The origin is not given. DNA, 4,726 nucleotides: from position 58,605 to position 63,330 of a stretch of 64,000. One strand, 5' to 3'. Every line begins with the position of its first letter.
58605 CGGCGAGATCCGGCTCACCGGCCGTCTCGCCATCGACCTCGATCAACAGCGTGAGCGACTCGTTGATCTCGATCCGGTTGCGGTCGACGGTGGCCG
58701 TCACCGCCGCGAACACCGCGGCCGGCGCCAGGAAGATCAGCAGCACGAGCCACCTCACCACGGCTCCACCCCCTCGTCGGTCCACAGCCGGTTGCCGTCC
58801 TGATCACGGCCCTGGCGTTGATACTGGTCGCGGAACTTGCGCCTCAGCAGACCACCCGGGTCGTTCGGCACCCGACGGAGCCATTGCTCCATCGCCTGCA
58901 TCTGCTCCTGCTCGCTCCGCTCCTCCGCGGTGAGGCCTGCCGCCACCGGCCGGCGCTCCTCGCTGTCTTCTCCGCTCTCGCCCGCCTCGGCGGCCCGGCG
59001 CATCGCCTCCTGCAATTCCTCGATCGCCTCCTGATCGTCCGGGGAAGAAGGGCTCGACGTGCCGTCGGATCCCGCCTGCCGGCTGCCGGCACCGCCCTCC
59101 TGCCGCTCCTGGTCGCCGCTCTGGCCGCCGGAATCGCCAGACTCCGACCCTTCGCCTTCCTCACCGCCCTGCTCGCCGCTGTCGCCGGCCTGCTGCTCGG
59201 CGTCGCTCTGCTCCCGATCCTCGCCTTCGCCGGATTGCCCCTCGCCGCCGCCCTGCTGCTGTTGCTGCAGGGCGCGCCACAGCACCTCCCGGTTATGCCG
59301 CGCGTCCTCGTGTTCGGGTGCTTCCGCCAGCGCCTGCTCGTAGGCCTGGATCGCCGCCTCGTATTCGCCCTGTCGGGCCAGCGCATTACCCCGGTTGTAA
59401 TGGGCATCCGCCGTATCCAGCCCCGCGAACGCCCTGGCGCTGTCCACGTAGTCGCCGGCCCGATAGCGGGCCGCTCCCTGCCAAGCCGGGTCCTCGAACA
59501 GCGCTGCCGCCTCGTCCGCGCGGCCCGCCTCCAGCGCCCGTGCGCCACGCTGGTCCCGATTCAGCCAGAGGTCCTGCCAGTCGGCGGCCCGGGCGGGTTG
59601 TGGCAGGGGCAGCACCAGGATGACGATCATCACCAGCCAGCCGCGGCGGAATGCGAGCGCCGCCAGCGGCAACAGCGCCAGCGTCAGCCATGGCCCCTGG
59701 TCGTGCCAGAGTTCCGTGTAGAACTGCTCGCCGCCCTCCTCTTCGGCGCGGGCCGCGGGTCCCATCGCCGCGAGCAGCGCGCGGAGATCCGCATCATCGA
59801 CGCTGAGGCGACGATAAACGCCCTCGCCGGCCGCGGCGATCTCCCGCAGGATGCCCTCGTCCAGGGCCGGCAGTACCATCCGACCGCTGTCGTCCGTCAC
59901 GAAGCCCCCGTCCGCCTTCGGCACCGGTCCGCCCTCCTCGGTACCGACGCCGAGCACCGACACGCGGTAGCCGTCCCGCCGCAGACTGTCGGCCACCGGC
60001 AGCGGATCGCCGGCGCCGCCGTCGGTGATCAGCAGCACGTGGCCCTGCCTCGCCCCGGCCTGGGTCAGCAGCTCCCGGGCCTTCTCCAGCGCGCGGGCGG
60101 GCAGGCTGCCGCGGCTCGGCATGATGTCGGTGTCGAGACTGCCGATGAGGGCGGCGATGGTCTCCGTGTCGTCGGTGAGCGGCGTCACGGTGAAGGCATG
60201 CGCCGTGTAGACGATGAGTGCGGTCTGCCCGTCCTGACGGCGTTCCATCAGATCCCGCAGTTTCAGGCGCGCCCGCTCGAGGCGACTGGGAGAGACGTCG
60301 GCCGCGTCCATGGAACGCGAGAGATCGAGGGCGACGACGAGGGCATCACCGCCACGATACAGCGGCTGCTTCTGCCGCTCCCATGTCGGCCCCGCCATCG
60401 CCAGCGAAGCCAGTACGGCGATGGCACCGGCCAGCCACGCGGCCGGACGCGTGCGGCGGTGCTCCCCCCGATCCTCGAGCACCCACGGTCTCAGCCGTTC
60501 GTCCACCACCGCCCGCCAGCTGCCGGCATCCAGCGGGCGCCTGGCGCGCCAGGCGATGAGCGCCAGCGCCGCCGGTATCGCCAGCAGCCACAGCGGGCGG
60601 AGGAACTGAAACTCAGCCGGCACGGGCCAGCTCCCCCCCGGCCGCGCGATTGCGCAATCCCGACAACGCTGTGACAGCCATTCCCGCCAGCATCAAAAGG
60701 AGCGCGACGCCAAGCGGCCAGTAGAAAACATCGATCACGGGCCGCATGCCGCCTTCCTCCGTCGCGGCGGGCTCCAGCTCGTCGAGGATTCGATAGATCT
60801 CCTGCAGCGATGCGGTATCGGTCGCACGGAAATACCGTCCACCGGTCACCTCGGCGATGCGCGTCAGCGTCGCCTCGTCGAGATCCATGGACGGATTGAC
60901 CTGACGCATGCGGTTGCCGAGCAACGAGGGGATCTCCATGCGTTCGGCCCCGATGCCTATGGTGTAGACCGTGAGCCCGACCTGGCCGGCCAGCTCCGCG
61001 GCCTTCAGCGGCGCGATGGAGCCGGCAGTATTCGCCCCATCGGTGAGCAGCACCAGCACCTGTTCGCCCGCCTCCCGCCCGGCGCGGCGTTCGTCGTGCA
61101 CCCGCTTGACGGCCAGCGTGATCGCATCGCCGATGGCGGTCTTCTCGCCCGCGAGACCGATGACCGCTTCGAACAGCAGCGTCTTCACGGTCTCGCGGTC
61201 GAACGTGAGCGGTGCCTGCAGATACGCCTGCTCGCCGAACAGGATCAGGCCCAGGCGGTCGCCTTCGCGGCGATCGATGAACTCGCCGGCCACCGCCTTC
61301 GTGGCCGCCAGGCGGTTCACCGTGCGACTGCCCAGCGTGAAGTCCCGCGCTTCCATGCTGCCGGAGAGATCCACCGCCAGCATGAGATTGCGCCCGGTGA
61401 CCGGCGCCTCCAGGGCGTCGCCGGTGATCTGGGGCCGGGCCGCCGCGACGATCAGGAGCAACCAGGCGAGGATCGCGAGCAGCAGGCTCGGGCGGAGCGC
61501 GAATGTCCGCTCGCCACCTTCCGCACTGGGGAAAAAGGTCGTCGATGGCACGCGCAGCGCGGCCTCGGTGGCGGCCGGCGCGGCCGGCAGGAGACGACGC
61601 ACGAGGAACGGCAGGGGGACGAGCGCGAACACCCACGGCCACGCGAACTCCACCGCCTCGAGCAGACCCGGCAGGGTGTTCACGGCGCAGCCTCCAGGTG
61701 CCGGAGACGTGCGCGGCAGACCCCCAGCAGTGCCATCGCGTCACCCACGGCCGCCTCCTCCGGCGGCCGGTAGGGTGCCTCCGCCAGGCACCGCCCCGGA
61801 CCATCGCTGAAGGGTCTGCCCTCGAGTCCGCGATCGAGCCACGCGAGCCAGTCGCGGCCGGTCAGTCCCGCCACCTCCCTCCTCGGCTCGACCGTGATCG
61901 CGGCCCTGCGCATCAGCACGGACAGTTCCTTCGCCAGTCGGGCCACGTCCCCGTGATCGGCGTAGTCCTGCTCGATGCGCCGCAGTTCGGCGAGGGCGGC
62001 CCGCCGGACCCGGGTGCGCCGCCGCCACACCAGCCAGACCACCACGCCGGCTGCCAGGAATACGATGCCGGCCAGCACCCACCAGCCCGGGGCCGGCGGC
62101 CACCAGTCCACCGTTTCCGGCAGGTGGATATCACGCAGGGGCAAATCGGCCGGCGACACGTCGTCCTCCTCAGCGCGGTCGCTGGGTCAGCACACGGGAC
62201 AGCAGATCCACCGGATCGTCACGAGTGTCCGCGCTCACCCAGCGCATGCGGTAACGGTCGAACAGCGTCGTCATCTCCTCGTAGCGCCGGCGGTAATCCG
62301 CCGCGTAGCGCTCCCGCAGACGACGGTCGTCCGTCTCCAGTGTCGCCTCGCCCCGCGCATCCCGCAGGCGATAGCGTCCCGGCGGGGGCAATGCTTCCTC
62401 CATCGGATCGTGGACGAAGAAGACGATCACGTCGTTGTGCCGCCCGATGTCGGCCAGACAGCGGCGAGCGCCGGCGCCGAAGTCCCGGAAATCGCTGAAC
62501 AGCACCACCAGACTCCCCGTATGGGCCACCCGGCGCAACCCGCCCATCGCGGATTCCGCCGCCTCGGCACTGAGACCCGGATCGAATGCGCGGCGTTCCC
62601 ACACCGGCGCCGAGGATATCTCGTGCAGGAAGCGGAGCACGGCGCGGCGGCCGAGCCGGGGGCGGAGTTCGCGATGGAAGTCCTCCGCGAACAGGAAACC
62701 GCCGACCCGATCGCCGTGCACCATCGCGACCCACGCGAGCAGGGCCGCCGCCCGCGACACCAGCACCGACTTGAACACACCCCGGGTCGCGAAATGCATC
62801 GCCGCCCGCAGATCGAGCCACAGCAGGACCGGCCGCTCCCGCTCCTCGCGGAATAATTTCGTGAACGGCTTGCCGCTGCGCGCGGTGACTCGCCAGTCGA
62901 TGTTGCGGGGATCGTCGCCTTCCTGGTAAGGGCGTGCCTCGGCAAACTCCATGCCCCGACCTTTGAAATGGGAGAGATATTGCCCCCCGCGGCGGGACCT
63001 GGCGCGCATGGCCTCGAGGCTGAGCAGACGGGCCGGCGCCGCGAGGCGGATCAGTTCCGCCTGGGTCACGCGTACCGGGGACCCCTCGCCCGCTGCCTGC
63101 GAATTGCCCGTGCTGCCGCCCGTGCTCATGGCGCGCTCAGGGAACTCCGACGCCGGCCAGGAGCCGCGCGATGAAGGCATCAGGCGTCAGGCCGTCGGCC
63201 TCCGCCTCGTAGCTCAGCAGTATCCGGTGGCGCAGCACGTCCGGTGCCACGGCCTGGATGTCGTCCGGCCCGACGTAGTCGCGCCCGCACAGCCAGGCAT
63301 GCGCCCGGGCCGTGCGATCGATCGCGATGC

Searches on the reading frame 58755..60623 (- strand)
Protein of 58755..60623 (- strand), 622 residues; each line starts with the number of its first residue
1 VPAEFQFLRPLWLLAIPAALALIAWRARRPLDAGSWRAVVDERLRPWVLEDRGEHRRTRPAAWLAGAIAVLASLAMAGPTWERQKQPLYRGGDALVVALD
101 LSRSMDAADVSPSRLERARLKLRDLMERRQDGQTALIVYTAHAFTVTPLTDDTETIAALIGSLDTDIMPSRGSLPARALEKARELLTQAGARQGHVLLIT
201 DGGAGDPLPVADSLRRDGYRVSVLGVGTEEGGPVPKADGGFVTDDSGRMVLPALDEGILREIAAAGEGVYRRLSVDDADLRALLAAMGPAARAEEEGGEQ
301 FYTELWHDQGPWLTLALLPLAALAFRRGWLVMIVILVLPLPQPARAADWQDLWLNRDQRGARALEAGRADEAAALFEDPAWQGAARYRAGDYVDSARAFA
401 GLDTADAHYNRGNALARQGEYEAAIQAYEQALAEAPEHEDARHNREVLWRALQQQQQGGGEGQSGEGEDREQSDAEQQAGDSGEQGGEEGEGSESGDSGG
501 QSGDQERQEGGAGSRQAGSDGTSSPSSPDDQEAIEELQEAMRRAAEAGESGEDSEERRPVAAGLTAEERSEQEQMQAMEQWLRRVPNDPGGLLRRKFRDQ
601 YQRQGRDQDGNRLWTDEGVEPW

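Call 34: search_protein_families(library=pfam, proteins=[window:58755-60623:-], max_evalue=0.00001)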
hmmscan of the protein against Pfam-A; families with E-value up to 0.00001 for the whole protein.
window:58755-60623:- (622 aa): 4 families
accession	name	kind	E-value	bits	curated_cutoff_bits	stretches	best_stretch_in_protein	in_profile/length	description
PF13519.12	VWA_2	-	5.7e-14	53.1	27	1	95-202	1-106/107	von Willebrand factor type A domain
PF00515.34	TPR_1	-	3.2e-10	39.8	27.8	1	405-438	1-34/34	Tetratricopeptide repeat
PF00092.34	VWA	-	8e-09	36.4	23.8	1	95-228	2-141/174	von Willebrand factor type A domain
PF07719.23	TPR_2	-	2.1e-08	34.1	27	1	405-438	1-34/34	Tetratricopeptide repeat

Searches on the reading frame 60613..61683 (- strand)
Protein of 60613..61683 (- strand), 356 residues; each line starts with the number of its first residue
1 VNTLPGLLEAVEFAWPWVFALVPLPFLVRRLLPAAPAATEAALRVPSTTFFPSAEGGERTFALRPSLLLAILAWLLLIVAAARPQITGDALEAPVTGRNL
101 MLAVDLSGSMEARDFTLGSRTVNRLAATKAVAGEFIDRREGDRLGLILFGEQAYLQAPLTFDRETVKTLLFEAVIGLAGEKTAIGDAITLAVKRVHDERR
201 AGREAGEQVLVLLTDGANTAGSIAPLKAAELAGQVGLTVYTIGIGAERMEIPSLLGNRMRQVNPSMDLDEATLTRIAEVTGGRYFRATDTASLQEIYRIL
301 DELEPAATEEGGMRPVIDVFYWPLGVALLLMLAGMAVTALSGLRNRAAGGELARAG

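Call 34: search_protein_families(library=pfam, proteins=[window:60613-61683:-], max_evalue=0.00001)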
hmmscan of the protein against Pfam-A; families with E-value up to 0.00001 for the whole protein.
window:60613-61683:- (356 aa): 3 families
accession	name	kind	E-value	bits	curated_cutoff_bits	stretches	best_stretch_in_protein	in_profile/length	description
PF00092.34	VWA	-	1.6e-21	77.7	23.8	1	99-297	1-172/174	von Willebrand factor type A domain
PF13519.12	VWA_2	-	2.4e-16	60.7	27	1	100-216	1-106/107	von Willebrand factor type A domain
PF01882.25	DUF58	-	1.5e-06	28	23.4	1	99-196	37-128/216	Protein of unknown function DUF58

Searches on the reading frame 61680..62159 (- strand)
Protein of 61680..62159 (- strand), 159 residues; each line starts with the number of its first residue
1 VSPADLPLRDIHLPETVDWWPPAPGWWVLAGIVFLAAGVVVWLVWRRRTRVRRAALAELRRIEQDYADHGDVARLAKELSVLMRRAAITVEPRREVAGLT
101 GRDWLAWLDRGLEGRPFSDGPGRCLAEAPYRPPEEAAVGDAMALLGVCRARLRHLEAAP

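Call 34: search_protein_families(library=pfam, proteins=[window:61680-62159:-], max_evalue=0.00001)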
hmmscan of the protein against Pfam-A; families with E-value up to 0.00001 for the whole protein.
window:61680-62159:- (159 aa): 1 family
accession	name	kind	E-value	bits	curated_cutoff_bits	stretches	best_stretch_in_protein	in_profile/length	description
PF14316.11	DUF4381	-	4.1e-43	147.6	27.2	1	7-150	2-141/145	Domain of unknown function (DUF4381)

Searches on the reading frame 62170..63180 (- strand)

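Call 34: search_protein_families(library=pfam, proteins=[window:62170-63180:-], max_evalue=0.00001)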
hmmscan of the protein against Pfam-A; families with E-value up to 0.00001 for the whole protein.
window:62170-63180:- (336 aa): 1 family
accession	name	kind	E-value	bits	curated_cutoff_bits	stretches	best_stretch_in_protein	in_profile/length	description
PF01882.25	DUF58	-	6.7e-44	150.1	23.4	1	81-299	1-213/216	Protein of unknown function DUF58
